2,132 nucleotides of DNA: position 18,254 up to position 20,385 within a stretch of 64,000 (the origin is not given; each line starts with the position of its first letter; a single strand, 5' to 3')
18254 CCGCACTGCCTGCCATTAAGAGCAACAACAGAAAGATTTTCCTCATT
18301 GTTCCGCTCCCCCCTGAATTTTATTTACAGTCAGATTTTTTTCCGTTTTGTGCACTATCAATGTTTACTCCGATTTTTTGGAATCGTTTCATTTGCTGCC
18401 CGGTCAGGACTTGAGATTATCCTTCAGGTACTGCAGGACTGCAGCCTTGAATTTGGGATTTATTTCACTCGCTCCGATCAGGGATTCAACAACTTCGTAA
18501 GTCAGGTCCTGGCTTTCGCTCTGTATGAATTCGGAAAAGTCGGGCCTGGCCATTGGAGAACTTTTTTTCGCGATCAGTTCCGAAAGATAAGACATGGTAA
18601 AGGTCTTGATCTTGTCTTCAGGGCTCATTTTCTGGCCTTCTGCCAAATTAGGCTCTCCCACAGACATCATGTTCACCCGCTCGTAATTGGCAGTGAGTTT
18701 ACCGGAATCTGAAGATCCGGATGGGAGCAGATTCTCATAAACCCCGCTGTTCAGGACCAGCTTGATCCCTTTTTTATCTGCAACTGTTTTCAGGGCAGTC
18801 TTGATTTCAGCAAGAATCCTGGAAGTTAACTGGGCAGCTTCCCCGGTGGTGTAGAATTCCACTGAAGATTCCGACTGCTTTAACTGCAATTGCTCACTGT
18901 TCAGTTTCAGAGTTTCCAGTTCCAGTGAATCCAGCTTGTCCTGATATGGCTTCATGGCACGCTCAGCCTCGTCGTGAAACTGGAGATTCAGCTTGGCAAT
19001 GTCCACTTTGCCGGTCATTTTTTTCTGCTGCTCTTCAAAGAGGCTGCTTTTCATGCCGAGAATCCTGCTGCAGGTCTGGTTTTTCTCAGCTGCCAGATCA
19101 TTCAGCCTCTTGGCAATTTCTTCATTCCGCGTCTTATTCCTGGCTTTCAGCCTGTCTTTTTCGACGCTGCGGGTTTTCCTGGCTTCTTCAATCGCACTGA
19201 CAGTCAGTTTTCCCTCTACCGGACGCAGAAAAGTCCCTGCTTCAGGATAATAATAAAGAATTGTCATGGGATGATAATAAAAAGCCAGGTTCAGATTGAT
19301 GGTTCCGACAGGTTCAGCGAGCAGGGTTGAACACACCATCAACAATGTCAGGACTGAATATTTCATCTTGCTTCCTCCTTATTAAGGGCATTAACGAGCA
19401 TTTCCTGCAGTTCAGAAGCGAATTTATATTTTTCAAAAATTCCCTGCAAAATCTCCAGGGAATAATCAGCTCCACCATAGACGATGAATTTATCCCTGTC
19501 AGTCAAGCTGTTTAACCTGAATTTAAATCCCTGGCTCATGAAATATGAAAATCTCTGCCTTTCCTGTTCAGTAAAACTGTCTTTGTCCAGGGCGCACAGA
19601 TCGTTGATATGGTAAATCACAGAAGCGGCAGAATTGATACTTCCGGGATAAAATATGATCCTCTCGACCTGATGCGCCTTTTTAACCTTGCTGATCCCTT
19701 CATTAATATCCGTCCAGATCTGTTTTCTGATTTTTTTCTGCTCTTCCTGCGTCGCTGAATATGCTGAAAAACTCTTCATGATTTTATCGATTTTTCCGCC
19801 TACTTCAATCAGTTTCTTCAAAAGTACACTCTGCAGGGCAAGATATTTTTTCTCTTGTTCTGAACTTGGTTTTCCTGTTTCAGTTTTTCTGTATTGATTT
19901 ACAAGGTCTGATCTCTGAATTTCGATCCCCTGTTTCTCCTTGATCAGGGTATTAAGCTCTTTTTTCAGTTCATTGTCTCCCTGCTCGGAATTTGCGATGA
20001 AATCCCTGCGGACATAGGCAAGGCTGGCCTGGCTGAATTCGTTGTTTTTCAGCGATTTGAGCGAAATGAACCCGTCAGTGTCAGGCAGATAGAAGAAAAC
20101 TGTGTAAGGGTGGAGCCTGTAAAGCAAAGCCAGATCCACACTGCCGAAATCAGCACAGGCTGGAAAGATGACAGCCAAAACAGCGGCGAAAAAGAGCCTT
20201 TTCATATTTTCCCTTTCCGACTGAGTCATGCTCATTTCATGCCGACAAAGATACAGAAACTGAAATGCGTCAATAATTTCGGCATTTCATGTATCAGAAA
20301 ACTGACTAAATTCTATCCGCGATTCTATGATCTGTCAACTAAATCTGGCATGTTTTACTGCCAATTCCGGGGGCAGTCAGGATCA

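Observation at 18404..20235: Two dedicated, enlarged Skp/OmpH-like chaperone paralogs translationally coupled ahead of each giant gene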

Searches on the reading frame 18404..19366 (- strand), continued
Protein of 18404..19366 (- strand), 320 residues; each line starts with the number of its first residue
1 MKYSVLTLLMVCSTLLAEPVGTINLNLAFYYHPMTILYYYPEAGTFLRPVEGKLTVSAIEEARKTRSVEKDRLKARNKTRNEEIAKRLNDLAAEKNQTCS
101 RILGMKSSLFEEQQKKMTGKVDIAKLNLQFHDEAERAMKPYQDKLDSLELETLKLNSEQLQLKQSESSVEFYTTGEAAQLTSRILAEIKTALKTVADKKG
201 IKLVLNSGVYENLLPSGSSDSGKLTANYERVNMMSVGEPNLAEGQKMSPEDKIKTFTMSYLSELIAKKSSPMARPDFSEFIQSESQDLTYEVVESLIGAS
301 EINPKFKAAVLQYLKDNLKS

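Call 49: find_encoding_contigs(protein=P0008, flank=8000, max_places=3)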
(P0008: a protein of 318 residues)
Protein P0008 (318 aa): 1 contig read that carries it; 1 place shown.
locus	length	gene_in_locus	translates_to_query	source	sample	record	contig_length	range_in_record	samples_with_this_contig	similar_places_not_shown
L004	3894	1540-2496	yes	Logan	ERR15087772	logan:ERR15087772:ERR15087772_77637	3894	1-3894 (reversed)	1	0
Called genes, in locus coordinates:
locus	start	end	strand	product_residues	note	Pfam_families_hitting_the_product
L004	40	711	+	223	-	-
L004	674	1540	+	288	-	-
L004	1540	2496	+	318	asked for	-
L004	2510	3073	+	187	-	PF04011:LemA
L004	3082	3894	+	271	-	?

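Call 50: find_encoding_contigs(protein=P0009, flank=8000, max_places=3)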
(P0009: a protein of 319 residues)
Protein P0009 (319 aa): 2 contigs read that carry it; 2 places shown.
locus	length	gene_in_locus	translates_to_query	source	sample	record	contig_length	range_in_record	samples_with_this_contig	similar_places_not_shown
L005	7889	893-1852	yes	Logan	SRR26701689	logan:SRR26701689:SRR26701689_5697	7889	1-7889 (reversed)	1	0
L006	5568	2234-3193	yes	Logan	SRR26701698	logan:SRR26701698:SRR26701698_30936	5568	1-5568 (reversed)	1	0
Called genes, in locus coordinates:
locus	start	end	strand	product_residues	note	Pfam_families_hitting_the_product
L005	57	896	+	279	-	-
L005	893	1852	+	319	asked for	-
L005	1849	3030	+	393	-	PF13439:Glyco_transf_4, PF13477:Glyco_trans_4_2, PF13579:Glyco_trans_4_4, PF00534:Glycos_transf_1, PF13692:Glyco_trans_1_4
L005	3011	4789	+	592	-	-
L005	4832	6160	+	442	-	PF00512:HisKA, PF02518:HATPase_c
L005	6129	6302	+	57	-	-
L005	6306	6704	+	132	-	PF03652:RuvX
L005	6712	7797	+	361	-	PF01075:Glyco_transf_9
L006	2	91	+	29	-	?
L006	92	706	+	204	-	-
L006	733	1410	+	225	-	-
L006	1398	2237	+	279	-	-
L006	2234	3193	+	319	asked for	-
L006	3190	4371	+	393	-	PF13439:Glyco_transf_4, PF13477:Glyco_trans_4_2, PF13579:Glyco_trans_4_4, PF00534:Glycos_transf_1, PF13692:Glyco_trans_1_4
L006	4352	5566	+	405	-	?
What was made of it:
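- Some X pairs occur without a giant (calls 49, 50).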

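Call 51: find_encoding_contigs(protein=P0013, flank=8000, max_places=3)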
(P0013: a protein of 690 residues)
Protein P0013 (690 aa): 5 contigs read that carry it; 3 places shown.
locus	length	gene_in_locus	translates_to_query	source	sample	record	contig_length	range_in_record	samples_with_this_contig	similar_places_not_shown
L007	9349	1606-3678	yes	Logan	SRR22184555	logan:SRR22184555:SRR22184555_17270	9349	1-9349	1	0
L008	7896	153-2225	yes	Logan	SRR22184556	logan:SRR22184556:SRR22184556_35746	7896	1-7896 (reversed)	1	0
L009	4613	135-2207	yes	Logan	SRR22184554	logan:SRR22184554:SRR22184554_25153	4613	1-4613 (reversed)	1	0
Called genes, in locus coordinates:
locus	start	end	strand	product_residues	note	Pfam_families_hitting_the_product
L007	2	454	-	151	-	?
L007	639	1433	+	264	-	-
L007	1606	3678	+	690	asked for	PF03938:OmpH (faint)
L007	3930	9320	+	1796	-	-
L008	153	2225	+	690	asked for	PF03938:OmpH (faint)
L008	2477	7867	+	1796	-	-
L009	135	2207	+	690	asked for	PF03938:OmpH (faint)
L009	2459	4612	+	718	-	?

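Call 53: find_encoding_contigs(protein=P0014, flank=8000, max_places=2)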
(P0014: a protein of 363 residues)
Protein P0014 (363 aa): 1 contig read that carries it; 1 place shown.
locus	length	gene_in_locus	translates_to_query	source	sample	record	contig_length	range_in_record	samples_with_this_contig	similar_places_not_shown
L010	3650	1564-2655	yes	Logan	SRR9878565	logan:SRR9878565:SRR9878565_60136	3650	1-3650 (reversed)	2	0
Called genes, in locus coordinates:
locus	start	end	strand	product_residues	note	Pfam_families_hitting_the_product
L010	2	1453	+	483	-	?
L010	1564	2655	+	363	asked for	-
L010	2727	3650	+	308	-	?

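Call 54: find_encoding_contigs(protein=P0016, flank=8000, max_places=2)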
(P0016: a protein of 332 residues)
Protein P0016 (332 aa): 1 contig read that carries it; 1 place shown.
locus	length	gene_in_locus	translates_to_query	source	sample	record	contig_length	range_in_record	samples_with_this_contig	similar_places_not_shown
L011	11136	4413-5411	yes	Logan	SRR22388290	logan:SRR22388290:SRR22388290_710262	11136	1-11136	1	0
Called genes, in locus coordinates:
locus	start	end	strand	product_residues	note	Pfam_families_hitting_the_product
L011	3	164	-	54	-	?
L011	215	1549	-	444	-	PF17820:PDZ_6 (weak), PF19238:Radical_SAM_2, PF04055:Radical_SAM (weak), PF04459:DUF512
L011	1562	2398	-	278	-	PF00582:Usp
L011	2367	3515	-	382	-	PF13428:TPR_14 (faint), PF07719:TPR_2 (faint)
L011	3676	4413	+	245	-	-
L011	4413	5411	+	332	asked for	-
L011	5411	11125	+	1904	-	-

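Call 55: find_encoding_contigs(protein=P0023, flank=8000, max_places=2)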
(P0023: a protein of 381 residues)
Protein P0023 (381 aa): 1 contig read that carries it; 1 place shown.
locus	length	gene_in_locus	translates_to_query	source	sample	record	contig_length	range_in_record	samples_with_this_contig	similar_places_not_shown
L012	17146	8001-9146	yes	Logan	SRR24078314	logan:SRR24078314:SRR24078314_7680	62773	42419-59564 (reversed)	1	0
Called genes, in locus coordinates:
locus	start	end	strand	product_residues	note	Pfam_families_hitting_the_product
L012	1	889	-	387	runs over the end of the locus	PF13646:HEAT_2, PF03130:HEAT_PBS (faint), PF02985:HEAT (faint), PF12717:Cnd1 (faint), PF13513:HEAT_EZ (faint), PF13646:HEAT_2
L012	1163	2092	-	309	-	PF01116:F_bP_aldolase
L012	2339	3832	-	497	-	PF02446:Glyco_hydro_77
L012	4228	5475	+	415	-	PF00437:T2SSE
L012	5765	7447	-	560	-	PF11845:Tll0287-like, PF00015:MCPsignal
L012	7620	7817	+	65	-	-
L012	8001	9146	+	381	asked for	-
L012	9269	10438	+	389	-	PF00072:Response_reg, PF07228:SpoIIE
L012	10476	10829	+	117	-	PF01740:STAS, PF13466:STAS_2 (weak)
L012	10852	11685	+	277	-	PF00072:Response_reg, PF13581:HATPase_c_2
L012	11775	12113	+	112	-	PF01740:STAS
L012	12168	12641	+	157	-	PF01584:CheW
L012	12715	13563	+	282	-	PF03705:CheR_N, PF01739:CheR, PF08242:Methyltransf_12 (faint)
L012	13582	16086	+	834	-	PF02518:HATPase_c, PF01584:CheW, PF01627:Hpt, PF07194:P2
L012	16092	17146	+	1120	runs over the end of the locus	PF01627:Hpt, PF07194:P2 (weak), PF01627:Hpt, PF07194:P2, PF02895:H-kinase_dim, PF02518:HATPase_c, PF01584:CheW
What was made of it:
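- Some family members are solitary or lack a giant neighbour (L012, L004, L005/6; calls 49, 50, 55).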

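Call 56: find_encoding_contigs(protein=P0015, flank=8000, max_places=2)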
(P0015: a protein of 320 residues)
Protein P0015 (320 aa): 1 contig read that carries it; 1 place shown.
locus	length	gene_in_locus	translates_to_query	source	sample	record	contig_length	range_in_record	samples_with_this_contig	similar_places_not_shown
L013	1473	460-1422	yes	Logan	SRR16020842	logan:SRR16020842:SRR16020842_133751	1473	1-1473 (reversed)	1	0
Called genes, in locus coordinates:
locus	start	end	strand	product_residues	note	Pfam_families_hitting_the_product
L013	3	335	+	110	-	?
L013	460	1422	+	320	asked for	-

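Call 59: search_protein_families(library=pfam, proteins=[L007:3930-9320:+, L011:5411-11125:+], max_evalue=1)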
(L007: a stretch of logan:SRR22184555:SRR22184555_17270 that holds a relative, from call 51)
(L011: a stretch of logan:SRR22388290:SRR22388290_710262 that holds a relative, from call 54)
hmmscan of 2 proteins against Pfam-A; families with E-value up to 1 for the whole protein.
L007:3930-9320:+ (1796 aa): 1 family
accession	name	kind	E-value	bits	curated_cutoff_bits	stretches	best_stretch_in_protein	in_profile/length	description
PF06739.17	SBBP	-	0.06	13.8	20.5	1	74-92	10-28/38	Beta-propeller repeat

L011:5411-11125:+ (1904 aa): 1 family
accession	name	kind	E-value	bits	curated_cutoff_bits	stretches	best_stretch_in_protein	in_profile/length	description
PF14302.11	DUF4377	-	0.25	11.7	25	0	317-350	25-47/75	Domain of unknown function (DUF4377)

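Call 68: search_protein_families(library=pfam, proteins=[L004:40-711:+, L011:3676-4413:+], max_evalue=0.001)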
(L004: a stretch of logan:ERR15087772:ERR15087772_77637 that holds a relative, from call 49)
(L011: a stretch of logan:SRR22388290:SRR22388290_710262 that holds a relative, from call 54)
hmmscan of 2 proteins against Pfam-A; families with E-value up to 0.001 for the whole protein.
L004:40-711:+ (223 aa): 0 families

L011:3676-4413:+ (245 aa): 0 families

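Call 70: list_cluster_members(proteins=[P0008, P0009, P0013, P0014, P0016, P0023, P0017, P0022, P0026, P0018])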
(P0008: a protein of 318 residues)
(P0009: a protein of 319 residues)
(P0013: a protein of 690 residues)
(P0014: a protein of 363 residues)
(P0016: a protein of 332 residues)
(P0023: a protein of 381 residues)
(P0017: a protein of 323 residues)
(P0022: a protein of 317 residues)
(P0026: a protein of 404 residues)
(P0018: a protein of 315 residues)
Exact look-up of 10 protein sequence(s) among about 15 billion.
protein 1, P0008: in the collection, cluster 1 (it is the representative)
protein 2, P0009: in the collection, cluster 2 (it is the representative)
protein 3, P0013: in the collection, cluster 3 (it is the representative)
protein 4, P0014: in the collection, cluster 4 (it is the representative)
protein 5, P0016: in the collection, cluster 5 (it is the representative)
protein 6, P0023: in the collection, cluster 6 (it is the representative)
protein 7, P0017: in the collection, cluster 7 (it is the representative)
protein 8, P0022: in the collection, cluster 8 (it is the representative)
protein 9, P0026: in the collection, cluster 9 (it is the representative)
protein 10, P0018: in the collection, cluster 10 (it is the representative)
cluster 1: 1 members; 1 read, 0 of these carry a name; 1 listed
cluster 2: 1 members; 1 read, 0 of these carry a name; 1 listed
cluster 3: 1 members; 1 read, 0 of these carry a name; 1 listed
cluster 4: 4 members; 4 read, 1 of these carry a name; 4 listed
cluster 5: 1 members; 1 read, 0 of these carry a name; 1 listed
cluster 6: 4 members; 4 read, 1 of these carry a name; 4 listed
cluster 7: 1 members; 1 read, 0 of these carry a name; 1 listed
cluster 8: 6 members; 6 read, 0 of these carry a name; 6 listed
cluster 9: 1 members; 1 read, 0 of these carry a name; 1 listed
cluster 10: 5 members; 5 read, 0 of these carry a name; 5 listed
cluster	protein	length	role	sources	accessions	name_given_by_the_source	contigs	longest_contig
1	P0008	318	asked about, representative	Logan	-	-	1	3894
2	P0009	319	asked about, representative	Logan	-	-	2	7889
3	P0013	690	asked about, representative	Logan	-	-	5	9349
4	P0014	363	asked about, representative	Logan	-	-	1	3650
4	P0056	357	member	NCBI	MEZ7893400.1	MAG: hypothetical protein QMC67_16825 [Candidatus Wallbacteria bacterium]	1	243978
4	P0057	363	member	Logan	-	-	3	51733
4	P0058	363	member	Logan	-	-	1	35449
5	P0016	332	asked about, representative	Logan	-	-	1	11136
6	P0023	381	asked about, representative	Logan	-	-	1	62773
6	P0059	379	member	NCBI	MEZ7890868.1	MAG: OmpH family outer membrane protein [Candidatus Wallbacteria bacterium]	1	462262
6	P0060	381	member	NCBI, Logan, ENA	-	-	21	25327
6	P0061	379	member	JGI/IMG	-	-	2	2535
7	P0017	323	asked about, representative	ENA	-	-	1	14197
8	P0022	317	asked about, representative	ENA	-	-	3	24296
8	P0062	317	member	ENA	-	-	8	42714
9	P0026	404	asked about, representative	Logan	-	-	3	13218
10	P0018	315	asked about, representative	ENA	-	-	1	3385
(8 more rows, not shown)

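Call 77: find_related_loci(query=A6, collection=genome_contigs, flank=8000)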
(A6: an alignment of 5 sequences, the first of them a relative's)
Query A6 (320 aa) in genome_contigs; peptide patterns used: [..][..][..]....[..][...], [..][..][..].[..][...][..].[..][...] (x = any residue, [..] = any of these).
83 stretches matched a pattern; 1 encode a relative of the query (tblastn E <= 1e-3); 1 distinct loci.
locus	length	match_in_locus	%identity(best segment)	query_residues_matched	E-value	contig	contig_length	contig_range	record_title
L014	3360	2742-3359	30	2-206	9e-27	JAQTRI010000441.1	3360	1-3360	MAG: Candidatus Wallbacteria bacterium isolate STB_16 NODE_109487_length_3360_cov_3.822765_Sandtown_B, whole genome shot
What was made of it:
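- Tried and rejected: It found one further Wallbacteria MAG fragment only (call 77).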

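Call 78: find_encoding_contigs(protein=P0057, flank=10000, max_places=2)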
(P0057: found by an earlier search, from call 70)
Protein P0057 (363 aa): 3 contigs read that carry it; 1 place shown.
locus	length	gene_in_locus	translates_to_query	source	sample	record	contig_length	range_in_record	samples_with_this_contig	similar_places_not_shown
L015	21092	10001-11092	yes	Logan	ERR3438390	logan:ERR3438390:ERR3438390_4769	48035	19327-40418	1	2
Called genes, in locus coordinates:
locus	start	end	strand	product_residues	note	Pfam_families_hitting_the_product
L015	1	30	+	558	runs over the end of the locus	PF00485:PRK, PF01928:CYTH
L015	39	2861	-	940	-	PF00072:Response_reg, PF00989:PAS, PF00989:PAS, PF13426:PAS_9, PF14598:PAS_11, PF08447:PAS_3, PF02518:HATPase_c, PF00072:Response_reg, +4 more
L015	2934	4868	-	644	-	PF00072:Response_reg, PF00989:PAS, PF13426:PAS_9, PF08447:PAS_3, PF02518:HATPase_c, PF00072:Response_reg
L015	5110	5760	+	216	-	-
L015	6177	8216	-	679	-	PF01590:GAF, PF13185:GAF_2, PF13492:GAF_3, PF01590:GAF, PF13185:GAF_2, PF13492:GAF_3 (weak), PF13487:HD_5, PF01966:HD, +1 more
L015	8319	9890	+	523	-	PF00672:HAMP, PF00512:HisKA, PF02518:HATPase_c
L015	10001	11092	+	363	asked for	-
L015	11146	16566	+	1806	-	-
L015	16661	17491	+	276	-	-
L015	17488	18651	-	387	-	PF01761:DHQ_synthase, PF24621:DHQS_C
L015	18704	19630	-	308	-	PF02540:NAD_synthase, PF03054:tRNA_Me_trans (faint), PF06508:QueC (weak)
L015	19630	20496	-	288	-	PF00795:CN_hydrolase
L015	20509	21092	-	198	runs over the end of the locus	PF04893:Yip1 (weak)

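Call 79: search_protein_families(library=ncbifam, proteins=[L007:3930-9320:+, L015:11146-16566:+, L011:5411-11125:+, L015:16661-17491:+], max_evalue=0.1)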
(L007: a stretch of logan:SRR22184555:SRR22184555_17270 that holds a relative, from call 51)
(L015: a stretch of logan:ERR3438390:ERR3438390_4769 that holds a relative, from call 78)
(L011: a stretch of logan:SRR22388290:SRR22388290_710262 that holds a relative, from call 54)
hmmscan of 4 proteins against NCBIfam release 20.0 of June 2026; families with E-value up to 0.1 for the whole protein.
L007:3930-9320:+ (1796 aa): 0 families

L015:11146-16566:+ (1806 aa): 0 families

L011:5411-11125:+ (1904 aa): 0 families

L015:16661-17491:+ (276 aa): 0 families

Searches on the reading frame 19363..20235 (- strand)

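Call 8: search_protein_families(library=pfam, proteins=[window:19363-20235:-], max_evalue=10)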
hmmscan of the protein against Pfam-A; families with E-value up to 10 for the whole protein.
window:19363-20235:- (290 aa): 3 families
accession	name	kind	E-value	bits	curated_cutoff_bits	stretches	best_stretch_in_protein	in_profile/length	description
PF01015.23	Ribosomal_S3Ae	-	0.13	12.2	29.3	1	155-212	120-179/191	Ribosomal S3Ae family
PF13907.11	CHD1-like_C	-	0.2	12.6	28.3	1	133-175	38-75/96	Chromodomain-helicase-DNA-binding protein 1-like, C-terminal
PF08139.17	LPAM_1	-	0.31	12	20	1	11-27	1-17/18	Prokaryotic membrane lipoprotein lipid attachment site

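Call 9: search_protein_families(library=ncbifam, proteins=[window:19363-20235:-], max_evalue=10)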
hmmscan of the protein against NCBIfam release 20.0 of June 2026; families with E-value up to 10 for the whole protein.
window:19363-20235:- (290 aa): 2 families
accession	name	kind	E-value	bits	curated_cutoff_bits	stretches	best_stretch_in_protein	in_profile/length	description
NF007861.0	PRK10573.1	equivalog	0.011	14.9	401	1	104-174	91-161/401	protein transport protein HofC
NF011429.0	PRK14857.1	equivalog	0.33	11.4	77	1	140-175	25-58/91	TatA/E family twin arginine-targeting protein translocase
